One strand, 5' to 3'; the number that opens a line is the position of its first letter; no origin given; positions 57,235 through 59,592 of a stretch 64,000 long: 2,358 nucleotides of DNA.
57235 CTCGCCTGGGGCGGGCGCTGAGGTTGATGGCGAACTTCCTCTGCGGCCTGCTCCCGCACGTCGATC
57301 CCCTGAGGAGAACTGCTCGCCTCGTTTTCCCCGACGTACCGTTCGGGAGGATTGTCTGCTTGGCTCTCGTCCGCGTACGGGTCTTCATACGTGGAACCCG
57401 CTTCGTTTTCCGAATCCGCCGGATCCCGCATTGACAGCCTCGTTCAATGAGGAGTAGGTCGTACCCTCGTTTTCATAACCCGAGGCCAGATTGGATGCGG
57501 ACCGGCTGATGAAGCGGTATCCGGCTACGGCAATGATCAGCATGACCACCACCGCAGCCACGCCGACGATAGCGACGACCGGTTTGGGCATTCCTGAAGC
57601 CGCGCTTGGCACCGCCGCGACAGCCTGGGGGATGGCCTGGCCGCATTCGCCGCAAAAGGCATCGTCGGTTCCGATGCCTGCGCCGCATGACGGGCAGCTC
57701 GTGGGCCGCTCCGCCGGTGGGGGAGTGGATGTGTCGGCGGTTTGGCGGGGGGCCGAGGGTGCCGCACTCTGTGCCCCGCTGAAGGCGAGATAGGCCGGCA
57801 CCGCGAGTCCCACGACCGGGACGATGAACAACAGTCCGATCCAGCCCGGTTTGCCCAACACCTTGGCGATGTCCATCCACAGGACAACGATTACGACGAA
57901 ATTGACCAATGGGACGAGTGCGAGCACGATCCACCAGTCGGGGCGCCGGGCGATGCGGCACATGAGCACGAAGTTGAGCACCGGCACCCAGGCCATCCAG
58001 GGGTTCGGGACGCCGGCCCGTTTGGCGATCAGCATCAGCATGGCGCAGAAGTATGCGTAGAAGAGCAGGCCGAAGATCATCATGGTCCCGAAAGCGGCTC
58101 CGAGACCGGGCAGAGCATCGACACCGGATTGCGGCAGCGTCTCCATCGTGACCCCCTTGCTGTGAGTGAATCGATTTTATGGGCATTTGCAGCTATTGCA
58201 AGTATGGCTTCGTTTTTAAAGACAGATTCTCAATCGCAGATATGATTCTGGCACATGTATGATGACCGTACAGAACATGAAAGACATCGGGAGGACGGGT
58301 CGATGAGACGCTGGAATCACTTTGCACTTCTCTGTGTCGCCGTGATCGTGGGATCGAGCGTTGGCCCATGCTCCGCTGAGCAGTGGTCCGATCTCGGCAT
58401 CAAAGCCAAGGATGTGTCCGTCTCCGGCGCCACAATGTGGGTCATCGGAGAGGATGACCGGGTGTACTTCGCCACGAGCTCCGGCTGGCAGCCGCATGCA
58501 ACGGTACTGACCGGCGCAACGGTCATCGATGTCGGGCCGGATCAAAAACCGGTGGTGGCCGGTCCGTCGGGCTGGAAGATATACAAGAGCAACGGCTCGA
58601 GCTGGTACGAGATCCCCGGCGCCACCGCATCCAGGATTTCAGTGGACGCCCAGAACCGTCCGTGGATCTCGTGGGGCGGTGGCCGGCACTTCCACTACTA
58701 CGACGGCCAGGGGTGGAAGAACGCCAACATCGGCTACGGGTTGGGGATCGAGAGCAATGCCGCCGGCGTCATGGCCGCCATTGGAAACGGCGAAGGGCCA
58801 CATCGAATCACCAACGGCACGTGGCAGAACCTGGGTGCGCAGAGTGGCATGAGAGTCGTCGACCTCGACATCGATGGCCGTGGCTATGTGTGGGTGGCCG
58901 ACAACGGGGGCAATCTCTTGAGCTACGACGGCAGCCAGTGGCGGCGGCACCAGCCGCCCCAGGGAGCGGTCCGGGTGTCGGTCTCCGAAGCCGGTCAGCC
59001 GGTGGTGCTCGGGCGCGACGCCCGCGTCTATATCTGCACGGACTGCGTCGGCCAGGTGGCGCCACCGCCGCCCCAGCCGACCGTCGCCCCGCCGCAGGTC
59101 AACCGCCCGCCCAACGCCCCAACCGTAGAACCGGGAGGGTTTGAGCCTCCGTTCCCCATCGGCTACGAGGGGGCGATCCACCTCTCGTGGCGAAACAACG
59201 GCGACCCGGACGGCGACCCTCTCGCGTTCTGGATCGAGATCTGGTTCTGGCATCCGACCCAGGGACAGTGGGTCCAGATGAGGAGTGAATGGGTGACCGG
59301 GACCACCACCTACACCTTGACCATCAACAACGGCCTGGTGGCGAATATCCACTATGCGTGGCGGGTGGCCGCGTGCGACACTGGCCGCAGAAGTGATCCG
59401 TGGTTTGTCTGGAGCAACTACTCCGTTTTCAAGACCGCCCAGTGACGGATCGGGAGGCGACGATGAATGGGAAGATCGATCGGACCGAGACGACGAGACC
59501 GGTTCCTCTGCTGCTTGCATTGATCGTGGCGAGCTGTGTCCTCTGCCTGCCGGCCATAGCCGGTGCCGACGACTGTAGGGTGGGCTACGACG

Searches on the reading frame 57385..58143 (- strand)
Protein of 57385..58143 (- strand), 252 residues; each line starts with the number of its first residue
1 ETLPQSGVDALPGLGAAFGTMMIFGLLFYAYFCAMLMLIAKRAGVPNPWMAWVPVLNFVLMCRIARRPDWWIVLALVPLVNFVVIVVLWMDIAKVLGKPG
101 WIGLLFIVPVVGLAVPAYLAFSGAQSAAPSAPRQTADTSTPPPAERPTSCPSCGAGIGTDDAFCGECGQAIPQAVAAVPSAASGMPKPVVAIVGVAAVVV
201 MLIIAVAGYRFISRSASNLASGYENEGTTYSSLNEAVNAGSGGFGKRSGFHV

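Call 7: search_protein_families(library=pfam, proteins=[window:57385-58143:-], max_evalue=0.001)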
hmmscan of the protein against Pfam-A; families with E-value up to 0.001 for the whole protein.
window:57385-58143:- (252 aa): 4 families
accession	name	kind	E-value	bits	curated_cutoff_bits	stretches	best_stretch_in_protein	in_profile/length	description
PF18936.5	DUF5684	-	4.4e-13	50.1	27.4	1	49-99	1-51/81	Family of unknown function (DUF5684)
PF13248.11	Zn_ribbon_3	-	0.00016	21.4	27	1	148-169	3-24/26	zinc-ribbon domain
PF13240.11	Zn_Ribbon_1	-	0.00017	21.7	25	1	150-169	2-21/23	zinc-ribbon domain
PF12773.13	DZR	-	0.00056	20.5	27.3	1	148-168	25-45/45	Double zinc ribbon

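Call 77: search_protein_families(library=padloc, proteins=[window:57385-58143:-], max_evalue=0.01)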
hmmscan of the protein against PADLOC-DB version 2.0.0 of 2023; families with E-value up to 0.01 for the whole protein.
window:57385-58143:- (252 aa): 1 family
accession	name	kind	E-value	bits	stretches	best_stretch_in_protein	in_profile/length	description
PDLC04039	PD-T4-6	-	0.0029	14.7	1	118-222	307-415/458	-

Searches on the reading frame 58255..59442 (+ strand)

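Call 7: search_protein_families(library=pfam, proteins=[window:58255-59442:+], max_evalue=0.001)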
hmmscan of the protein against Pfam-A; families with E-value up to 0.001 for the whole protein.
window:58255-59442:+ (396 aa): 1 family
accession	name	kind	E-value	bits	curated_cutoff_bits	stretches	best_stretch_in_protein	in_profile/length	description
PF19193.6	Tectonin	-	2.7e-07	30.7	30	0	42-98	27-80/216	Tectonin domain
